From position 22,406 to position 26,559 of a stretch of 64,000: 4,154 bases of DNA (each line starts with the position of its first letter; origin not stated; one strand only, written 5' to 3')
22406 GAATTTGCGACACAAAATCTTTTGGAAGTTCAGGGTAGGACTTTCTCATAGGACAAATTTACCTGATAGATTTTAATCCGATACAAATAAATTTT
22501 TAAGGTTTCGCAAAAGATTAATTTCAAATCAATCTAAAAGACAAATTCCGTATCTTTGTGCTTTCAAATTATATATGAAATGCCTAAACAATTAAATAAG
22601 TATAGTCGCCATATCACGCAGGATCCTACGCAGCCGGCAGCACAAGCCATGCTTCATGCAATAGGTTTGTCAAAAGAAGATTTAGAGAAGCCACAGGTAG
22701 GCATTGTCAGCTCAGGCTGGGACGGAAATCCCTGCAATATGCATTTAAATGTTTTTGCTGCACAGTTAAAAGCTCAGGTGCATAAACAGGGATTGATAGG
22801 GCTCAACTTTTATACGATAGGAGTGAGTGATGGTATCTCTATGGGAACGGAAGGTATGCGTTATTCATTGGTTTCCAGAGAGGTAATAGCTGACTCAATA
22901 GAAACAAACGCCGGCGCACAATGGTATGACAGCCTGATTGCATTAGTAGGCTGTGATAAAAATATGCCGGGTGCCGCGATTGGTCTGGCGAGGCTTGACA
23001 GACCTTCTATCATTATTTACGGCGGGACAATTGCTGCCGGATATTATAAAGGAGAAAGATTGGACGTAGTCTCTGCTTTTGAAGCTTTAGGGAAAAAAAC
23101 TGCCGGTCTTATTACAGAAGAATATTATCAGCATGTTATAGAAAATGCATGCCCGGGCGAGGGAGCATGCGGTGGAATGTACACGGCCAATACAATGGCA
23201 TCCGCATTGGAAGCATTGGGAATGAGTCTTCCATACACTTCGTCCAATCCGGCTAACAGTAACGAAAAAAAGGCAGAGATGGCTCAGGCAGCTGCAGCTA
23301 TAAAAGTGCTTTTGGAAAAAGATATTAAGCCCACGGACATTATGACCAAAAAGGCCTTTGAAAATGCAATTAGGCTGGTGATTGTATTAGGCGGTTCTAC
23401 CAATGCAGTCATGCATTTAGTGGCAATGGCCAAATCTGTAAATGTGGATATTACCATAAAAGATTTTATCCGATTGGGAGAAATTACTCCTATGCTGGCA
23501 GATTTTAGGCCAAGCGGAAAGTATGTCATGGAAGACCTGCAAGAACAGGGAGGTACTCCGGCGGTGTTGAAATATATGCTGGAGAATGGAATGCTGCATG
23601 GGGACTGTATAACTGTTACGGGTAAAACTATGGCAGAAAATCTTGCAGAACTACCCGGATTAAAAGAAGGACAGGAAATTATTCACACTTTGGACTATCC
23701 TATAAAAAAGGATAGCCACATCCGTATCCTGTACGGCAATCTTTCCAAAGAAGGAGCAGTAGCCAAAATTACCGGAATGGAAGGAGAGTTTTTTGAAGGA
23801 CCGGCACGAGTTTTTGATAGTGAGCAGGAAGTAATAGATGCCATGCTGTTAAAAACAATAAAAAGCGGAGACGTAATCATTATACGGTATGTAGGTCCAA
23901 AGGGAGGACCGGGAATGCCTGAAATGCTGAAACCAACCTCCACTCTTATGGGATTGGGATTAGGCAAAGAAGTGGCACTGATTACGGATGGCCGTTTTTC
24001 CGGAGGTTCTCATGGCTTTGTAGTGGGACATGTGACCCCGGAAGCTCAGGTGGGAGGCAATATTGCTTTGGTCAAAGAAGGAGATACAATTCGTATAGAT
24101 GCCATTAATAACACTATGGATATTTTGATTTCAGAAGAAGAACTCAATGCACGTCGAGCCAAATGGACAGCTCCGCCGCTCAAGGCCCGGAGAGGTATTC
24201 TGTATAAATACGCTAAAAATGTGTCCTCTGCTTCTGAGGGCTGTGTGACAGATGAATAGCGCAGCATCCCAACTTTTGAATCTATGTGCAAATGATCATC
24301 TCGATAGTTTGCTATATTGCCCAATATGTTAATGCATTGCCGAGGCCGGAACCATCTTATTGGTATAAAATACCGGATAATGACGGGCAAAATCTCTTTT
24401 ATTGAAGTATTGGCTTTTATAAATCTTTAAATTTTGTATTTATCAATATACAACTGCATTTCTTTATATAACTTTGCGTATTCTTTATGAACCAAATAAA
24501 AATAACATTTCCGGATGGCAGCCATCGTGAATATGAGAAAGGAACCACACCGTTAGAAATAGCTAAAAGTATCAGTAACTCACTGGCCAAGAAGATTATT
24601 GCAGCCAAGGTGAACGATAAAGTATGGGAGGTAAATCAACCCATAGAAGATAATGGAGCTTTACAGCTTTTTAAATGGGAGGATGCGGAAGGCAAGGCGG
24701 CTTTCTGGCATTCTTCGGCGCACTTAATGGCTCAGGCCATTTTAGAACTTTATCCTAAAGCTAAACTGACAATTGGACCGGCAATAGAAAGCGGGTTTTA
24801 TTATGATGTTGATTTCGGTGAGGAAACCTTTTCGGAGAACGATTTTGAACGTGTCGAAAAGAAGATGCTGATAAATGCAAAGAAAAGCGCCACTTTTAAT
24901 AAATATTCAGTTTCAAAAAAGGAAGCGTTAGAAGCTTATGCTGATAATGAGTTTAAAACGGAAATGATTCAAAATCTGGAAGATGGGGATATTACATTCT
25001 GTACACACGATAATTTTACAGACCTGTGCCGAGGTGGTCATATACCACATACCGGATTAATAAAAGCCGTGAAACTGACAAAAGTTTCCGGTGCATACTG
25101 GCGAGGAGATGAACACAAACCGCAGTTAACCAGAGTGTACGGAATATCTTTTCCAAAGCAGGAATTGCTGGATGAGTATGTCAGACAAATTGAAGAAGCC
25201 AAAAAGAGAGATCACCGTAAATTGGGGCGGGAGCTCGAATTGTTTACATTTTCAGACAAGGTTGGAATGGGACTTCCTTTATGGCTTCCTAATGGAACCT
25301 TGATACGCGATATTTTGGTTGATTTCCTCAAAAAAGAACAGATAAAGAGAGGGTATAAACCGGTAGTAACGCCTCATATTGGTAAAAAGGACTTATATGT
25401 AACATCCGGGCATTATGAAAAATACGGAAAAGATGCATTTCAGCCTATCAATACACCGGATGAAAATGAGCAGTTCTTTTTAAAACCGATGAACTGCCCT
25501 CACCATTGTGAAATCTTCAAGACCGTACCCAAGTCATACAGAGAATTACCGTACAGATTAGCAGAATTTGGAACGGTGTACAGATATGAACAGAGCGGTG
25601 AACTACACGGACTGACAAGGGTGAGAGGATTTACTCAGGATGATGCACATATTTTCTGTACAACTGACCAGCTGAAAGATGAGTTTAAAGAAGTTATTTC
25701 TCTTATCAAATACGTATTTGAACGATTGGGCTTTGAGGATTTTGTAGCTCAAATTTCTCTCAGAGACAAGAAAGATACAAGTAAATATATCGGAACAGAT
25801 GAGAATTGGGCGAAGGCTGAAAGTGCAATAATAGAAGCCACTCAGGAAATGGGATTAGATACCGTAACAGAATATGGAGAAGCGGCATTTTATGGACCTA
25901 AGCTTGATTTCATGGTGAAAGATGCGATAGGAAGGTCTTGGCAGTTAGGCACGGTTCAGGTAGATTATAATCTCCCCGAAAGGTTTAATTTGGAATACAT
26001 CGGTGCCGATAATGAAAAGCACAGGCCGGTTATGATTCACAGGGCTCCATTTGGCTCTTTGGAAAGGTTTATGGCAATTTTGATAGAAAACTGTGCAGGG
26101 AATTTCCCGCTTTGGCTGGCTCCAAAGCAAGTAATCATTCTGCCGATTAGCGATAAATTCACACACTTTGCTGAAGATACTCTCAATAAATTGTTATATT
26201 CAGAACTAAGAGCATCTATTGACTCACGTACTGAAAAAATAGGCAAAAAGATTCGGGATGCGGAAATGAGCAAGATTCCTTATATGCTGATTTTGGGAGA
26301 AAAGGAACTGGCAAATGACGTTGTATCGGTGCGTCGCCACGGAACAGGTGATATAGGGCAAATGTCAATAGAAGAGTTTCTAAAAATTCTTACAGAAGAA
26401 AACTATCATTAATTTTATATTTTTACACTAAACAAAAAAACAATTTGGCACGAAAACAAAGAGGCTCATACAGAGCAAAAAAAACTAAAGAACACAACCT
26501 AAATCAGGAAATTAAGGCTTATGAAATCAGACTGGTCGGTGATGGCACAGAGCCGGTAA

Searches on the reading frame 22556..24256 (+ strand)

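Call 63: search_protein_families(library=pfam, proteins=[window:22556-24256:+], max_evalue=0.00001)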
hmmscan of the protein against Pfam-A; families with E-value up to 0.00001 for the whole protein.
window:22556-24256:+ (567 aa): 2 families
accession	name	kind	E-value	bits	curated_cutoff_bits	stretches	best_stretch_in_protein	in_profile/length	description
PF00920.27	ILVD_EDD_N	-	2.7e-123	411.6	27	1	45-362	1-316/316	Dihydroxy-acid/6-phosphogluconate dehydratase N-terminal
PF24877.1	ILV_EDD_C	-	1.7e-75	253.1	27.7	1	374-563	1-191/191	Dihydroxy-acid/6-phosphogluconate dehydratase C-terminal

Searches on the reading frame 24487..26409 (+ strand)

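Call 63: search_protein_families(library=pfam, proteins=[window:24487-26409:+], max_evalue=0.00001)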
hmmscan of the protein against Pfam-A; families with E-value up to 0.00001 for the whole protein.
window:24487-26409:+ (641 aa): 4 families
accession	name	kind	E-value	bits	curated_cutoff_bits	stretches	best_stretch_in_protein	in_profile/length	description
PF00587.30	tRNA-synt_2b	-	7e-52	176.5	29.3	1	325-535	5-178/179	tRNA synthetase class II core domain (G, H, P, S and T)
PF03129.25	HGTP_anticodon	-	4.8e-22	78.4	21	1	548-637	1-93/94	Anticodon binding domain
PF02824.27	TGS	-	2.7e-15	56.6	22.2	1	4-63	1-60/60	TGS domain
PF07973.19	tRNA_SAD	-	7.8e-11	42.2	24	1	169-218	1-44/44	Threonyl and Alanyl tRNA synthetase second additional domain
